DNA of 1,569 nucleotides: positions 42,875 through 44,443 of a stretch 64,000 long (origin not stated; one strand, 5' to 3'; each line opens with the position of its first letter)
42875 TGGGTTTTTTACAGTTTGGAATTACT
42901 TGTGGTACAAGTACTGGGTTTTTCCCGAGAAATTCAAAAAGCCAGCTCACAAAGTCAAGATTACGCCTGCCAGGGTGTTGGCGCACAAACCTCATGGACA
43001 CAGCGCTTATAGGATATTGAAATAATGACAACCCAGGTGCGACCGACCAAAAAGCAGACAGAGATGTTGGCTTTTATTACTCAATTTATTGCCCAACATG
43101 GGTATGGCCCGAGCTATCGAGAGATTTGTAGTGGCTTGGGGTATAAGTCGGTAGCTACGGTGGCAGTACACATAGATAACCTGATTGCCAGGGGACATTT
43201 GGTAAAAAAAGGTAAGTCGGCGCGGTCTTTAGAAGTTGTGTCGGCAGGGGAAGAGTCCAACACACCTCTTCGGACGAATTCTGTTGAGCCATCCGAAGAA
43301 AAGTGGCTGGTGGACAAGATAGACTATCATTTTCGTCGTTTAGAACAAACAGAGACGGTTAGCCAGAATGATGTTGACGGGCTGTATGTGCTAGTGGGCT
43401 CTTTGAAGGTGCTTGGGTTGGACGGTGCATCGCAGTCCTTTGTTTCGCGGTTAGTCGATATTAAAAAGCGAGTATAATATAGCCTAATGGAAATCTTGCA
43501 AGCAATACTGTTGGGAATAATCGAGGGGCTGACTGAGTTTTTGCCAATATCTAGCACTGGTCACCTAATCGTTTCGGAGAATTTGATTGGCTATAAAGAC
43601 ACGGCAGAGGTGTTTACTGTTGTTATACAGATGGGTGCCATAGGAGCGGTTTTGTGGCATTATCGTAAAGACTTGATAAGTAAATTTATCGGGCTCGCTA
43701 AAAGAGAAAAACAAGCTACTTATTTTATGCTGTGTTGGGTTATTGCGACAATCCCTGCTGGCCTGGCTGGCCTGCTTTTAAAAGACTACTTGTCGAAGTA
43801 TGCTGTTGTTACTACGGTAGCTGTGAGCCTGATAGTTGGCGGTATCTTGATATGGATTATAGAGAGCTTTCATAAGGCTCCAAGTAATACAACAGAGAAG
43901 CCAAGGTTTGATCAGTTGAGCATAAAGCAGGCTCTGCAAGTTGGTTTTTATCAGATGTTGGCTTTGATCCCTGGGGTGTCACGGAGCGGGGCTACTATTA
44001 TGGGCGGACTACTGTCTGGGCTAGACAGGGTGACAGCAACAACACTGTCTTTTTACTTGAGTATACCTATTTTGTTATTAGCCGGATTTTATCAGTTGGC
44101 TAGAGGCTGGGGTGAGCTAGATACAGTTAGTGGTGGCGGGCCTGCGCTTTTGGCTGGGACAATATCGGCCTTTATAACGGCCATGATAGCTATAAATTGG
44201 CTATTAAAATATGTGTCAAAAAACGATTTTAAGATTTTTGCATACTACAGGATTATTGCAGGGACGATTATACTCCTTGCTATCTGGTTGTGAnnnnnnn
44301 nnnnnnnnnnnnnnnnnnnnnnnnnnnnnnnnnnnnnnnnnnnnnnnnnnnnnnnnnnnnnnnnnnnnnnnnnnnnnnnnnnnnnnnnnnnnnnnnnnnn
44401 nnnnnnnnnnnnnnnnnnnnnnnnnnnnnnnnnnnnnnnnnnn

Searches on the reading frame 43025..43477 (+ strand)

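Call 5: search_protein_families(library=pfam, proteins=[window:43025-43477:+], max_evalue=0.1)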
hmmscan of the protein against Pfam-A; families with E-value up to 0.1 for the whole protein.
window:43025-43477:+ (150 aa): 2 families
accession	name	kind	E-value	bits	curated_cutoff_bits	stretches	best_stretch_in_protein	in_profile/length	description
PF01726.22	LexA_DNA_bind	-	8.8e-11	41.9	23.7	1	8-67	5-64/65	LexA DNA binding domain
PF13730.12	HTH_36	-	0.0018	18.5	25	1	29-59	26-55/55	Helix-turn-helix domain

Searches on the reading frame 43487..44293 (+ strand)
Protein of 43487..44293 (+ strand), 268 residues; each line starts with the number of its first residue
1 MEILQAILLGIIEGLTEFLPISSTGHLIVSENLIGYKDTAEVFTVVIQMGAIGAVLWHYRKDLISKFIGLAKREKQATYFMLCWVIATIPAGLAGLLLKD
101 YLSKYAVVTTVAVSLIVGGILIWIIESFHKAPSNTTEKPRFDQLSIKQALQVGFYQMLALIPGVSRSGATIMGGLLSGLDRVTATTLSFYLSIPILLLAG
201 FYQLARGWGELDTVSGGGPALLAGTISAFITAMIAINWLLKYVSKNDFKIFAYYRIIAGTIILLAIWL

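Call 5: search_protein_families(library=pfam, proteins=[window:43487-44293:+], max_evalue=0.1)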
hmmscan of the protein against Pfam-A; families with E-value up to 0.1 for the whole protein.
window:43487-44293:+ (268 aa): 2 families
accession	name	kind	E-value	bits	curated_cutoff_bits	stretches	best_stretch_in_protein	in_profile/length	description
PF02673.24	BacA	-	1.1e-78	265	33.4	1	6-260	1-256/257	Bacitracin resistance protein BacA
PF00892.27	EamA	-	0.0028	18.4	28.2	1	82-164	5-84/135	EamA-like transporter family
